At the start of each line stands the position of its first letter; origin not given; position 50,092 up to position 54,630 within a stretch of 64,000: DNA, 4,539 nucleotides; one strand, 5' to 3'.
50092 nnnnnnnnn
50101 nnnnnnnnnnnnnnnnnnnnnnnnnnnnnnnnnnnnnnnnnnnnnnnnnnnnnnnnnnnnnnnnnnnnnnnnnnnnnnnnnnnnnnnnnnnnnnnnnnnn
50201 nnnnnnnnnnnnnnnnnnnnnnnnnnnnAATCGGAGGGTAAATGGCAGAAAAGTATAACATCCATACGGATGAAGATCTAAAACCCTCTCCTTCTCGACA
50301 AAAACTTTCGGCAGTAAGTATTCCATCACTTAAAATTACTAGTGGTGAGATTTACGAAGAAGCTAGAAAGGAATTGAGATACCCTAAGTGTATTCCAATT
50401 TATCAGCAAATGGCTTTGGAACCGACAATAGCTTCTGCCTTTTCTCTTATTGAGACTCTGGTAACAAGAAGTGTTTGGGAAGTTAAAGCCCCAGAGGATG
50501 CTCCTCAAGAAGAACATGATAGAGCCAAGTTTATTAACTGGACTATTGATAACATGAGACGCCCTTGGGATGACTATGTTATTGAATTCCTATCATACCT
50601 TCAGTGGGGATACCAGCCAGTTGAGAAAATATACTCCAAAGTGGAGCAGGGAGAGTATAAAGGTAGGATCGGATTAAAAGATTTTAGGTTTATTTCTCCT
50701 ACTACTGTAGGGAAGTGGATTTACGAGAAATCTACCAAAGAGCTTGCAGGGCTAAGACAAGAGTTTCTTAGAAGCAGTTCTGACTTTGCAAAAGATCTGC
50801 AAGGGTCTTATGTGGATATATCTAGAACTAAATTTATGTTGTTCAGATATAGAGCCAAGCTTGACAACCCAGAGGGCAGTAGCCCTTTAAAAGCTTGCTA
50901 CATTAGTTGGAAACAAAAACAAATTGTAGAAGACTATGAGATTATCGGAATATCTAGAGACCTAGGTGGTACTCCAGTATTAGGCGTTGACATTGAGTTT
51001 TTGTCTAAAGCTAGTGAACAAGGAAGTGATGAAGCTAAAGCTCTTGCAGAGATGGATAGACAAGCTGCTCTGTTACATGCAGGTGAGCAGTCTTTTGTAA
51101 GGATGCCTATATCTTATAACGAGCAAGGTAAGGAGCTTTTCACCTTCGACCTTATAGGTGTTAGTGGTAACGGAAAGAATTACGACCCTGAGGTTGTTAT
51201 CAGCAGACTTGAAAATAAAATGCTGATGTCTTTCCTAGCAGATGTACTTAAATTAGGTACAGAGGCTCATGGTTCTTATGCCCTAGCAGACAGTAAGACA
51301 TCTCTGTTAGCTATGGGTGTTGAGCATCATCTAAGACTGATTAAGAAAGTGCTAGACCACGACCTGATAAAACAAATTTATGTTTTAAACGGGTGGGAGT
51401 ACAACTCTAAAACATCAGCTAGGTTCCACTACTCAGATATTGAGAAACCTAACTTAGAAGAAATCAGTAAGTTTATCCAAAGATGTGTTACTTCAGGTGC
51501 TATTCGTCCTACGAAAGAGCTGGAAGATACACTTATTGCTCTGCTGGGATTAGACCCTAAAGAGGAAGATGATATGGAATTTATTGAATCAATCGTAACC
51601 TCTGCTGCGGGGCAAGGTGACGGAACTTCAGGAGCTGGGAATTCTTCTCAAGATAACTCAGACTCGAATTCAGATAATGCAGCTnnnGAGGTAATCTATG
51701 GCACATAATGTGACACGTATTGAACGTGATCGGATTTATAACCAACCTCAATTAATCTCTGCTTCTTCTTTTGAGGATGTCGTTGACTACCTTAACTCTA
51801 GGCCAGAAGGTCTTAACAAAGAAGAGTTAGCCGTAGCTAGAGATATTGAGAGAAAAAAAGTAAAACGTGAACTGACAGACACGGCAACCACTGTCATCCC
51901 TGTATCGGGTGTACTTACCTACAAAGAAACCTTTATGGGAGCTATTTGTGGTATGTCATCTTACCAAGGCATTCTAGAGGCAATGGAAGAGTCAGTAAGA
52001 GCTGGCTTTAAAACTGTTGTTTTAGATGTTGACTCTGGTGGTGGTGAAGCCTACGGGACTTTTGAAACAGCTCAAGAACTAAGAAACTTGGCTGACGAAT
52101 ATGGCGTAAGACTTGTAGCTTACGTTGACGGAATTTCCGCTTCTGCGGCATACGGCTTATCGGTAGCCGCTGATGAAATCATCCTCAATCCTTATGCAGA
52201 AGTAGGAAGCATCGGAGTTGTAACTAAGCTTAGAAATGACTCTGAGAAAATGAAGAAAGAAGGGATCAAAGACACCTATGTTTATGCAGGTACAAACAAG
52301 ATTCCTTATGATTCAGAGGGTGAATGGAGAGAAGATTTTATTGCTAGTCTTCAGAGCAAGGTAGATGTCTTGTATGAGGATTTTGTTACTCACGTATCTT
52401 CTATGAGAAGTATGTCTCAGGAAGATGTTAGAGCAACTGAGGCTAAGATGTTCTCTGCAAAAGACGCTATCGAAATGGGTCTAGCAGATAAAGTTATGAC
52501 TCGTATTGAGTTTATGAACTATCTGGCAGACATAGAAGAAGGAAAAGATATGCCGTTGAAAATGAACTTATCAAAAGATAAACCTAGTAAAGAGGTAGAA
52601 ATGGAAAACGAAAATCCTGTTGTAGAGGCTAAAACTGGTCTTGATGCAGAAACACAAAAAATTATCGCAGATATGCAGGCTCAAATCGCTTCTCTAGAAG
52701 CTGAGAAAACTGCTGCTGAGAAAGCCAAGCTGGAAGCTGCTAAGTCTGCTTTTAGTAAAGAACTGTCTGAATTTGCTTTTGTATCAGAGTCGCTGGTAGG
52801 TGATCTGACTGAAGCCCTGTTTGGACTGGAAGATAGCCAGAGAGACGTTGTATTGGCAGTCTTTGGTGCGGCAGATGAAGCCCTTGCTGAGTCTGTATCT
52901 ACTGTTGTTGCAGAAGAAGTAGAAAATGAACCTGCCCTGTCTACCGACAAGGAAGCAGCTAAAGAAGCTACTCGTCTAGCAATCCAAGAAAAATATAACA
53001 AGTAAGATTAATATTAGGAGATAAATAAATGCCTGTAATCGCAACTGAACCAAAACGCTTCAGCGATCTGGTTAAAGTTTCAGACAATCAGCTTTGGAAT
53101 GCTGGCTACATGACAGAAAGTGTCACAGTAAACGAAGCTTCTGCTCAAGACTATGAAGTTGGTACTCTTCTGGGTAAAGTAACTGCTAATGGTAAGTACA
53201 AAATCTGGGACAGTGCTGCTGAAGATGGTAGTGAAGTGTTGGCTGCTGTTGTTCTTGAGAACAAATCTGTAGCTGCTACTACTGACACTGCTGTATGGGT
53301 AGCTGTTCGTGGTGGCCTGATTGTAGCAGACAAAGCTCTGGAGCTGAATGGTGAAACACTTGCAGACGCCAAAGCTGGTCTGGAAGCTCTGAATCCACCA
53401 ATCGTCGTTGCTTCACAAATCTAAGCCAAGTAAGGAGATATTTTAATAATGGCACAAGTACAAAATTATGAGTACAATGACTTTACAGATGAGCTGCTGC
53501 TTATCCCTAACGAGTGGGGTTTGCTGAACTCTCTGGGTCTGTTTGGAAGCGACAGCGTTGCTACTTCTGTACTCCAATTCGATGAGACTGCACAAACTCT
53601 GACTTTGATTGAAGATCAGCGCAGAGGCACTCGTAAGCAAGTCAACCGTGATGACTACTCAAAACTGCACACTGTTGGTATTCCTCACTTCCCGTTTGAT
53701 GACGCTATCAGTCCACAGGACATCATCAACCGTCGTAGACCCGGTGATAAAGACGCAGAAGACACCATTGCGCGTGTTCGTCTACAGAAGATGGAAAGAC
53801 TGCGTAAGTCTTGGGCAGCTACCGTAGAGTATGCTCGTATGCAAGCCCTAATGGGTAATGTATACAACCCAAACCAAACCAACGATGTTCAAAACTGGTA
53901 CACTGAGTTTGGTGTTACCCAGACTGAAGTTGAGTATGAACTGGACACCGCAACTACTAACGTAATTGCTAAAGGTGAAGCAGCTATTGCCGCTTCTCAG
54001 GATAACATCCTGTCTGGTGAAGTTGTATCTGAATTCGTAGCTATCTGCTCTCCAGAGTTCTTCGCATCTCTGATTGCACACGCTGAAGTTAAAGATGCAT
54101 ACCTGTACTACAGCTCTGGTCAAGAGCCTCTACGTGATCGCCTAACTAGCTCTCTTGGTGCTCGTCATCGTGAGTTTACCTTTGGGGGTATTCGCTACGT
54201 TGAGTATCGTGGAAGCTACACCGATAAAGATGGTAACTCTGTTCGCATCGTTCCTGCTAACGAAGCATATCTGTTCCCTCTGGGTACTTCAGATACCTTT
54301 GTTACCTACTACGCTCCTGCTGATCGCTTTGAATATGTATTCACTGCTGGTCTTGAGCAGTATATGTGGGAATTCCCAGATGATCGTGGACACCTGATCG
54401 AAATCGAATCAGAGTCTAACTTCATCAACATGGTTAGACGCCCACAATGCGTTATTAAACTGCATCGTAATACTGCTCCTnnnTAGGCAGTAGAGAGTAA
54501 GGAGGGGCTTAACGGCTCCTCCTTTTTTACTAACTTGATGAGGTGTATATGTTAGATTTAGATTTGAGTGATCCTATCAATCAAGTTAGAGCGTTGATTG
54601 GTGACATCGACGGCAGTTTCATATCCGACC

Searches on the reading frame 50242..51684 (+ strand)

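Call 93: search_protein_families(library=phrogs, proteins=[window:50242-51684:+], max_evalue=0.00001)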
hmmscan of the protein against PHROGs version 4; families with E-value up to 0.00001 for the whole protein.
window:50242-51684:+ (481 aa): 2 families
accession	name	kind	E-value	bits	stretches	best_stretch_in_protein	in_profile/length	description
phrog_113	-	head and packaging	1.2e-58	200.2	1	36-455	51-424/1272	portal protein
phrog_30239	-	unknown function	2.6e-22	80.4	1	51-309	61-340/349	-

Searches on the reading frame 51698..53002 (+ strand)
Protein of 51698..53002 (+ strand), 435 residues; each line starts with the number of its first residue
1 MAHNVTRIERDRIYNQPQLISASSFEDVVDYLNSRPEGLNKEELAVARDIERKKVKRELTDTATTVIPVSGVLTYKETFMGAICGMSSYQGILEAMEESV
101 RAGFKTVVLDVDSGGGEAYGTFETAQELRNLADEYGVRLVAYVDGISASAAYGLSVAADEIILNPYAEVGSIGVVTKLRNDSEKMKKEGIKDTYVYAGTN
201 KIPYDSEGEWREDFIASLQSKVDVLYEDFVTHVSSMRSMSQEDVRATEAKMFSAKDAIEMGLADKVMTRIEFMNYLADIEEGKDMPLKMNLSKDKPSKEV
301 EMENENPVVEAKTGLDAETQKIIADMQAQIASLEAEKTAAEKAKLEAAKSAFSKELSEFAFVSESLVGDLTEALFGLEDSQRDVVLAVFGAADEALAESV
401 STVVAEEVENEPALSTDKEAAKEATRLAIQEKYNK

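Call 93: search_protein_families(library=phrogs, proteins=[window:51698-53002:+], max_evalue=0.00001)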
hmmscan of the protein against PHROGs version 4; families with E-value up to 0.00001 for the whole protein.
window:51698-53002:+ (435 aa): 5 families
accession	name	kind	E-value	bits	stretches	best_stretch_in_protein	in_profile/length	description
phrog_53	-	head and packaging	1.1e-75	257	1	10-430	12-455/583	head maturation protease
phrog_33023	-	unknown function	1.5e-25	90.9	1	49-355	53-364/507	-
phrog_4759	-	unknown function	4.6e-14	53.6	1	65-189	83-206/209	-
phrog_94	-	head and packaging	2.7e-07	31.5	0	42-165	59-174/622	head maturation protease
phrog_16406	-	unknown function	9.2e-07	28.9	1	177-333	359-511/601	-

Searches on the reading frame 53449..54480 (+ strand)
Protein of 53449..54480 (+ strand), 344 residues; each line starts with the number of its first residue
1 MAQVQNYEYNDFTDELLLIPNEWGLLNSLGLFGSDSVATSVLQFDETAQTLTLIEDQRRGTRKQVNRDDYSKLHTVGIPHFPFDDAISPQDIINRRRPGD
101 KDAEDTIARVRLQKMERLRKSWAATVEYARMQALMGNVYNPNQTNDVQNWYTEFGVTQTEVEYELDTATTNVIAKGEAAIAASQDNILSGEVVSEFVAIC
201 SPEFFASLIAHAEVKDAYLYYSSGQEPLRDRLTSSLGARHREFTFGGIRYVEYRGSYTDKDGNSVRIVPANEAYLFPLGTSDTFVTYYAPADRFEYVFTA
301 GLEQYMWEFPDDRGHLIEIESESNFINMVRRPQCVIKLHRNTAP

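Call 93: search_protein_families(library=phrogs, proteins=[window:53449-54480:+], max_evalue=0.00001)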
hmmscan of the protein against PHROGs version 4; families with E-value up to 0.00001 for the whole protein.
window:53449-54480:+ (344 aa): 1 family
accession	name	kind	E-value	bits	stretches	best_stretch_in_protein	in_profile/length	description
phrog_29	-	head and packaging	8.5e-66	223.9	1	5-338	27-356/439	major head protein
